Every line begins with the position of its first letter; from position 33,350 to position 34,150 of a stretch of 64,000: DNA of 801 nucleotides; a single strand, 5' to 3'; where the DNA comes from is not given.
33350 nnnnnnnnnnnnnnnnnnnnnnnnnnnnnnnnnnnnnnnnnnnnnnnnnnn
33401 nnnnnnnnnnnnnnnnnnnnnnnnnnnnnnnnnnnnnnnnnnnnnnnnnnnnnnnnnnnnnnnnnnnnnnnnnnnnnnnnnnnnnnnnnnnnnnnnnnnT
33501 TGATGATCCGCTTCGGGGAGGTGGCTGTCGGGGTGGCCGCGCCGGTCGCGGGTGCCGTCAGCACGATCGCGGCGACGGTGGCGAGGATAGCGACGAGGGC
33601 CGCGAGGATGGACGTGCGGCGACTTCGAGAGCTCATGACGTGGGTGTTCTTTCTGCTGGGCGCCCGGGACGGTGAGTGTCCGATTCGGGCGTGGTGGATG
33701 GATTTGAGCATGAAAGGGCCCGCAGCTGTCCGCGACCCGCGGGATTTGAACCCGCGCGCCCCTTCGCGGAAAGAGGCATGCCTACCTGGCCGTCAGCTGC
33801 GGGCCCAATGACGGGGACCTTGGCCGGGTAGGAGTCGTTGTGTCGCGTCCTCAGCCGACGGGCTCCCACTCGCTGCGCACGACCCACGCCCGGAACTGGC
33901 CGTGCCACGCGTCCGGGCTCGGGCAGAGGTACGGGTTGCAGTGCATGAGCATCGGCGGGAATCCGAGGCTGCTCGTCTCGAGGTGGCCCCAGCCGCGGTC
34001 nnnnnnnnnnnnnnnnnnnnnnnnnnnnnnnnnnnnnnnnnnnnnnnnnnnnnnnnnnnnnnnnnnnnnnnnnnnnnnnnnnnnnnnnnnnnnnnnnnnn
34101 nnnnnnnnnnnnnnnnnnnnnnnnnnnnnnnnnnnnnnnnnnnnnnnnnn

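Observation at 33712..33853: tRNA-like structured element (T-arm mimic) between the esterase gene and upstream genes, with no integrase in the window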

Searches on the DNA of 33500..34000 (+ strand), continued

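Call 95: search_with_rna_model(model_id=R1, sources=[L068, L069], max_evalue=1)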
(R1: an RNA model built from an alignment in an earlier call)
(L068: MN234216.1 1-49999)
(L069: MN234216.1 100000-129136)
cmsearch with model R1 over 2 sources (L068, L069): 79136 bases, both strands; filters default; matches with E-value up to 1: 2.
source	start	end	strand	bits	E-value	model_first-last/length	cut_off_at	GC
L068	31382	31448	-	18.6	0.2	1-91/91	no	0.78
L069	17686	17716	-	15.3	0.97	1-91/91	no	0.94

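Call 98: build_rna_model(alignment_id=A6)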
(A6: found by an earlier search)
Model R2 built from alignment A6 (5 sequences, 93 columns); structure: stored with the alignment.
model positions 91; base pairs 31; branch points 1; effective number of sequences 0.97; information 0.627 bits per position. Calibrated on 0.2 Mb of random sequence (short: E-values are rough).
structure used (alignment columns):
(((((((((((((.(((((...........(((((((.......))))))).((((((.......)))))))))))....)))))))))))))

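Call 99: search_with_rna_model(model_id=R2, sources=[window, L048, L052, L053, L054, L057, L058, L059, L062, L063, L064, L065, L066, L068, L069, L002, L003, L004, L005, L006, L008, L009, L060, L061], max_evalue=1)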
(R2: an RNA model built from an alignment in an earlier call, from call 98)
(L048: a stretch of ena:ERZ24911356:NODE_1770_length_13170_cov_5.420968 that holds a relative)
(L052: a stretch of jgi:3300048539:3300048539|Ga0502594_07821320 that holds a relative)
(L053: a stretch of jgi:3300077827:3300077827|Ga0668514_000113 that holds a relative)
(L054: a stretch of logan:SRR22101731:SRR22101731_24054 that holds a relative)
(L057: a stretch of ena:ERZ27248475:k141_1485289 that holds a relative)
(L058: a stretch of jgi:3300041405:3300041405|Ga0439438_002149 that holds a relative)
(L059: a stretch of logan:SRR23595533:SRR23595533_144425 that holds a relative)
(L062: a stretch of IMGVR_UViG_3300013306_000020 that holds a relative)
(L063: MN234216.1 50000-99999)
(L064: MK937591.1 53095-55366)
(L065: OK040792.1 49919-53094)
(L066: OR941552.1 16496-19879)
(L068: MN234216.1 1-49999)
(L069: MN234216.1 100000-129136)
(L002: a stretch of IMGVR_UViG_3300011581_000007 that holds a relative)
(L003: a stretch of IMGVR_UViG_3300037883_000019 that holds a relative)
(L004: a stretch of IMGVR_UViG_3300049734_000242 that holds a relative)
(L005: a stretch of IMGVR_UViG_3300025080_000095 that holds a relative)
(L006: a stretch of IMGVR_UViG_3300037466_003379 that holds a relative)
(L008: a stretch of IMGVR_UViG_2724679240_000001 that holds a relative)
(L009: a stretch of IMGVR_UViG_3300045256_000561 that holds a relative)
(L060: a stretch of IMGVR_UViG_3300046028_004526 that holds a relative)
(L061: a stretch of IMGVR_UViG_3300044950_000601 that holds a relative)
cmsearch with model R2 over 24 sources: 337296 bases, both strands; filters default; matches with E-value up to 1: 8.
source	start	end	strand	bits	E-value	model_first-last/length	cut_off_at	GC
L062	3421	3511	+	105.4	7.1e-17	1-91/91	no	0.76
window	33716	33806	-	104.8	9.2e-17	1-91/91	no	0.74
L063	29860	29951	+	74.1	5.6e-11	1-91/91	no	0.77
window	33716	33806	+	29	0.018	1-91/91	no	0.74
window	40077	40165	-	20.5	0.71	1-91/91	no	0.69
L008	4652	4701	+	20.2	0.81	1-91/91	no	0.82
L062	3421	3511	-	20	0.86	1-91/91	no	0.76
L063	1484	1552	-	19.8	0.95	1-91/91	no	0.74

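Call 101: search_with_rna_model(model_id=R2, sources=[L070, L071, L072, L073, L074, L075, L076, L077, L078, L079, L080, L081, L082, L083, L084, L085, L086, L087, L088, L089, L090, L091, L092, L093, L094, L095, L096, L097, L098, L099, window, L001, L029, L056, L063], max_evalue=0.01, make_alignment=true)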
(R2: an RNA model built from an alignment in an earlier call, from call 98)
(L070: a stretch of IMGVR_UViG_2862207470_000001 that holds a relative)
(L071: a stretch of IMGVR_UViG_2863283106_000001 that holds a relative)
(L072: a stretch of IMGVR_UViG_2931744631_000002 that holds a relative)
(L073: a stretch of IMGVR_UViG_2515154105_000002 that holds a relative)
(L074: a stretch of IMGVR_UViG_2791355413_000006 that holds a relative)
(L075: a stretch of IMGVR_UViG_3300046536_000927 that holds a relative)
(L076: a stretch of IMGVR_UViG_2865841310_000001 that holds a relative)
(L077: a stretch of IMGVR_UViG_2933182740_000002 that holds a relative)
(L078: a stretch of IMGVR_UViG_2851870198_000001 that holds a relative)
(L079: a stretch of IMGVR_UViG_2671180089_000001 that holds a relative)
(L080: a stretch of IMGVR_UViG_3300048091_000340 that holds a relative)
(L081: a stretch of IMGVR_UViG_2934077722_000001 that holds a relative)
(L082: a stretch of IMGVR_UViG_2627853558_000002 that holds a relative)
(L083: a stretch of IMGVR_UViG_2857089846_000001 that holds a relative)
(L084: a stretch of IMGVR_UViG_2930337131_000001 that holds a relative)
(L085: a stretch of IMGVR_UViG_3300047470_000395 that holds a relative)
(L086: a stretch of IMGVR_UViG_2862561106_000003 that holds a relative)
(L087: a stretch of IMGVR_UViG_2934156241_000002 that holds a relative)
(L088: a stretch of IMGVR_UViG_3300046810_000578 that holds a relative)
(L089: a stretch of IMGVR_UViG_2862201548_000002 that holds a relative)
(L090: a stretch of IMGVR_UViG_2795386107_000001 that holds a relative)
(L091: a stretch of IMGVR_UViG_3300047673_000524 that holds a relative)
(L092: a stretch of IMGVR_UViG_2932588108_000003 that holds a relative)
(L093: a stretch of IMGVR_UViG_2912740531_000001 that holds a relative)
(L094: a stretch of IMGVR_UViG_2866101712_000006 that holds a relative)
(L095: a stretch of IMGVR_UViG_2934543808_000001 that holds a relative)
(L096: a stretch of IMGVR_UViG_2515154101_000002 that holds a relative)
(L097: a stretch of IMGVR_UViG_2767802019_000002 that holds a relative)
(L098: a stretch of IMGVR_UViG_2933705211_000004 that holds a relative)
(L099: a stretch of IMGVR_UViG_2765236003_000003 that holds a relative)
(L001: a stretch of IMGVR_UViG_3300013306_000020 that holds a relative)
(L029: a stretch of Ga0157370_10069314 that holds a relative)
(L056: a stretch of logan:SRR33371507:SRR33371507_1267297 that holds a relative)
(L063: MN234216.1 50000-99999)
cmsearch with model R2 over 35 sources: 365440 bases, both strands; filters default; matches with E-value up to 0.01: 35.
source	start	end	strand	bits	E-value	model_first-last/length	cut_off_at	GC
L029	467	557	+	110.3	9.2e-18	1-91/91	no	0.74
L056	5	95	+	109.8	1.1e-17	1-91/91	no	0.7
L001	2768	2858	+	105.4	7.6e-17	1-91/91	no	0.76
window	33716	33806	-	104.8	1e-16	1-91/91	no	0.74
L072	4035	4125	+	82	2e-12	1-91/91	no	0.76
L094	3675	3765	-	82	2e-12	1-91/91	no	0.76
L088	2479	2569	+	80.6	3.6e-12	1-91/91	no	0.75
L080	2200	2291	-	79.3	6.3e-12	1-91/91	no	0.76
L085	2816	2907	+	79.3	6.3e-12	1-91/91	no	0.76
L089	2272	2362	-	79.3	6.3e-12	1-91/91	no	0.77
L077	4579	4669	-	79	7.3e-12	1-91/91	no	0.76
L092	3536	3626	+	76.1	2.5e-11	1-91/91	no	0.76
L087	1960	2050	-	75.8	2.9e-11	1-91/91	no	0.76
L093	6158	6248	-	74.3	5.5e-11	1-91/91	no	0.79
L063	29860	29951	+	74.1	6e-11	1-91/91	no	0.77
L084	2304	2395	+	73.6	7.4e-11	1-91/91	no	0.76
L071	309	400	-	73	9.6e-11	1-91/91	no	0.74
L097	8409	8499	+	72.3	1.3e-10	1-91/91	no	0.79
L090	3910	4000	-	71.2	2.1e-10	1-91/91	no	0.77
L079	693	784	-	70.9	2.4e-10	1-91/91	no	0.78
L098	4745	4835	-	69.4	4.6e-10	1-91/91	no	0.79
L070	7180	7272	+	69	5.5e-10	1-91/91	no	0.81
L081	2292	2382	-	68.7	6.2e-10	1-91/91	no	0.8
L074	3478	3571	-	66.4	1.7e-09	1-91/91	no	0.77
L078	9819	9912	-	66.3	1.8e-09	1-91/91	no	0.76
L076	5066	5157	+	66.2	1.8e-09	1-91/91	no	0.77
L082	9056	9144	+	65.4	2.6e-09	1-91/91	no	0.78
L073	412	502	-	64.2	4.5e-09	1-91/91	no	0.78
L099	274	363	-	63.8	5.3e-09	1-91/91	no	0.8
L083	2036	2129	-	60.7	2e-08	1-91/91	no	0.76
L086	2301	2394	+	60.7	2.1e-08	1-91/91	no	0.76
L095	50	143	-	60.7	2.1e-08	1-91/91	no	0.76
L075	4206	4303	+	55.7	1.8e-07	1-91/91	no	0.72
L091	926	1023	+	55.7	1.8e-07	1-91/91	no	0.72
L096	172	266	-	49.8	2.3e-06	1-91/91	no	0.77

Alignment A7: 35 matches aligned to the model, 111 columns, each read 5' to 3' on its own strand. Consensus structure (alignment columns), stored with it:
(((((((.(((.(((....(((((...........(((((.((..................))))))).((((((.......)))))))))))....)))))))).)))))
